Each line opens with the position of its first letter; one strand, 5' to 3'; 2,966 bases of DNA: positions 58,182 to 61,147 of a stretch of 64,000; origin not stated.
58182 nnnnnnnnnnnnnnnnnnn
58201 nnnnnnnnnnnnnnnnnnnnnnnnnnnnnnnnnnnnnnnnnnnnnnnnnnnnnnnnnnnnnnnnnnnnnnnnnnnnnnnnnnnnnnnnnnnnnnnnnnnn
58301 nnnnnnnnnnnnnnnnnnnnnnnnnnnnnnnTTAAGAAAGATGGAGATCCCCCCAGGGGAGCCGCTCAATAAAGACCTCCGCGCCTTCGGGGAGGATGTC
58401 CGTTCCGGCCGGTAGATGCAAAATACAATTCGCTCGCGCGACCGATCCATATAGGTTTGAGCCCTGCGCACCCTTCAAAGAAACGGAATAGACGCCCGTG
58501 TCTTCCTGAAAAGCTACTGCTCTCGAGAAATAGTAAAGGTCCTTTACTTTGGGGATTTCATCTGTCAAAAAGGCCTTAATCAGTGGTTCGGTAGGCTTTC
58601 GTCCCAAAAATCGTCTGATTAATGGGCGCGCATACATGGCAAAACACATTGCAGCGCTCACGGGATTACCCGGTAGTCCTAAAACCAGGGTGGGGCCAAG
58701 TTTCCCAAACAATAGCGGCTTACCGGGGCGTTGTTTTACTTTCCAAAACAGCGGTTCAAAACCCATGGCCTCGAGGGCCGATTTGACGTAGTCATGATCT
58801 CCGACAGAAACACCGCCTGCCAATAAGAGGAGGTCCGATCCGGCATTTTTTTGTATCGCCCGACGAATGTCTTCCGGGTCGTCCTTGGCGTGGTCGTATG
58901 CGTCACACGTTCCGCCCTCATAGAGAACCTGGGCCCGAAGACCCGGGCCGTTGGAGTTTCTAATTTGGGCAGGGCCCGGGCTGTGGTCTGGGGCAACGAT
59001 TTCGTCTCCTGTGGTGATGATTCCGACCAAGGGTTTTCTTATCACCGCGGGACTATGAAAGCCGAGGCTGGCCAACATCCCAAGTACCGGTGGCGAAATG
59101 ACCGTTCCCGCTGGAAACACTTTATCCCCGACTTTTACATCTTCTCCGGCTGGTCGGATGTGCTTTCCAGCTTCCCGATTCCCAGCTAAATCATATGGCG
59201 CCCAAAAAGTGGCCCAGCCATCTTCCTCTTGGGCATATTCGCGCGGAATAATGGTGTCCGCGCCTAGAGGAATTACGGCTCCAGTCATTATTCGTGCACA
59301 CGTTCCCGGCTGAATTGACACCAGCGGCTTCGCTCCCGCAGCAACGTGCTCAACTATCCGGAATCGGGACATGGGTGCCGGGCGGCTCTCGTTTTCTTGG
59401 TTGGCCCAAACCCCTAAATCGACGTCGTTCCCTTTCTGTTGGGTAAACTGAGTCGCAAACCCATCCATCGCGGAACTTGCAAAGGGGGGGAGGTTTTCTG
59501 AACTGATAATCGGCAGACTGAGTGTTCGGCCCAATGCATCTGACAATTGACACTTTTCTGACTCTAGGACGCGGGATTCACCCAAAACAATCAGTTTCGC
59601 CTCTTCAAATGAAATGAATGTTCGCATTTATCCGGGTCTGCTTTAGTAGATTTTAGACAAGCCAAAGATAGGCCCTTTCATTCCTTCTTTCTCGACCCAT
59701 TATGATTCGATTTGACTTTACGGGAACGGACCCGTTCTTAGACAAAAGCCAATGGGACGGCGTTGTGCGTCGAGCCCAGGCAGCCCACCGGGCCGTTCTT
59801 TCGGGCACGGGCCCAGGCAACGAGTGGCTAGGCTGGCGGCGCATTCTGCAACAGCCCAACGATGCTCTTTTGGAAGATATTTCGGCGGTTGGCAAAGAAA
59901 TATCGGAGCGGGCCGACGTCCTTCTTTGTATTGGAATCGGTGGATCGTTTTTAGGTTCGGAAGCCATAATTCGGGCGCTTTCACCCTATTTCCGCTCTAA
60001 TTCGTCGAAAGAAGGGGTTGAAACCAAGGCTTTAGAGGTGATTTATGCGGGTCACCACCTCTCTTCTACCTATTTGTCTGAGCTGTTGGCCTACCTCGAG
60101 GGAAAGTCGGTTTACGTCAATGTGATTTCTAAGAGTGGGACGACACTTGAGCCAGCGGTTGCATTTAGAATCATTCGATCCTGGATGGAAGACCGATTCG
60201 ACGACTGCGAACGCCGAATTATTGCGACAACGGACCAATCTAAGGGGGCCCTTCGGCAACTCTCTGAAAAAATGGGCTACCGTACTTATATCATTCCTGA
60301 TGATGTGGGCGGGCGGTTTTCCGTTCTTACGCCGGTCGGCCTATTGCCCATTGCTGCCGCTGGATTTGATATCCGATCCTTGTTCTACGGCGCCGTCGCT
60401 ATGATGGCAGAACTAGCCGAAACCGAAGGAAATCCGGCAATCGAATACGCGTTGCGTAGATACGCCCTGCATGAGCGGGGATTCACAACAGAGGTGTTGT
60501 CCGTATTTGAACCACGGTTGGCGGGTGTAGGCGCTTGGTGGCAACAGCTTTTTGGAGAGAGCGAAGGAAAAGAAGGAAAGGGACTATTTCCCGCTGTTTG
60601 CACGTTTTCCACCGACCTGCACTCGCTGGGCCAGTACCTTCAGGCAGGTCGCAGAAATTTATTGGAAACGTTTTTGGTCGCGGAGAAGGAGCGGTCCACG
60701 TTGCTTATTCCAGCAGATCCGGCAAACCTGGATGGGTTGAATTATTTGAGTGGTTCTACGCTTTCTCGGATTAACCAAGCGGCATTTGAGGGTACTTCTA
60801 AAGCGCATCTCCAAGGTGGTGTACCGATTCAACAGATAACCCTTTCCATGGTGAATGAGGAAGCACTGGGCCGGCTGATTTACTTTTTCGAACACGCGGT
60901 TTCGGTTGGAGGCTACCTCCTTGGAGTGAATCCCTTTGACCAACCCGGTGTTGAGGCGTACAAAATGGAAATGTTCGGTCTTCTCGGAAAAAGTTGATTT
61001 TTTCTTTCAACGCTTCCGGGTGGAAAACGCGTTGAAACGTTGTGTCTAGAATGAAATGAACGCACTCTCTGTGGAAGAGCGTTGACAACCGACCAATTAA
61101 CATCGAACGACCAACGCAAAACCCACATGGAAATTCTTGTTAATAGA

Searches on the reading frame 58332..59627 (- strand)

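Call 8: search_protein_families(library=pfam, proteins=[window:58332-59627:-])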
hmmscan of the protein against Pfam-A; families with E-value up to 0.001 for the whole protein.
window:58332-59627:- (431 aa): 3 families
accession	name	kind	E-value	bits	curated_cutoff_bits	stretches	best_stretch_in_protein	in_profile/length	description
PF03453.22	MoeA_N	-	2.8e-38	131.6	30.8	1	5-189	1-160/160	MoeA N-terminal region (domain I and II)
PF00994.29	MoCF_biosynth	-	2.9e-30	105.3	26.6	1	202-338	1-143/144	Probable molybdopterin binding domain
PF03454.20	MoeA_C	-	1.5e-07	32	22.1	1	352-419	2-68/72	MoeA C-terminal region (domain IV)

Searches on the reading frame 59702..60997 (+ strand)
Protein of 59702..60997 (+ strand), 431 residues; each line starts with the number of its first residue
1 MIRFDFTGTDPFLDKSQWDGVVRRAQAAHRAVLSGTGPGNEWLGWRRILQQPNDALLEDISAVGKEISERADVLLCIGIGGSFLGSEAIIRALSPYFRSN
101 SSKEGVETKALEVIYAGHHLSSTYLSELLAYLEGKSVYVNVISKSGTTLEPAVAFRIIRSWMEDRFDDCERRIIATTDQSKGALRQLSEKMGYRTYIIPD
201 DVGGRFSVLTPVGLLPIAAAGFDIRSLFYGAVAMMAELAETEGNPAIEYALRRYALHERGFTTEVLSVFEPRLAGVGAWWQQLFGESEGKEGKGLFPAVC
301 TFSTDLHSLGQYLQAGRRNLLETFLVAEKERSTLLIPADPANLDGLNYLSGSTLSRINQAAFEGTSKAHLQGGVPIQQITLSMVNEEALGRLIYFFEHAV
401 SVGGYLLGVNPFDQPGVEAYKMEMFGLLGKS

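Call 8: search_protein_families(library=pfam, proteins=[window:59702-60997:+])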
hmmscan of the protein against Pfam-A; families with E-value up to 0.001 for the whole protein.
window:59702-60997:+ (431 aa): 1 family
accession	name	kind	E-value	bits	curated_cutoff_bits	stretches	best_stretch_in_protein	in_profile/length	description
PF00342.24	PGI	-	1.3e-23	83.9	22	2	73-291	98-309/486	Phosphoglucose isomerase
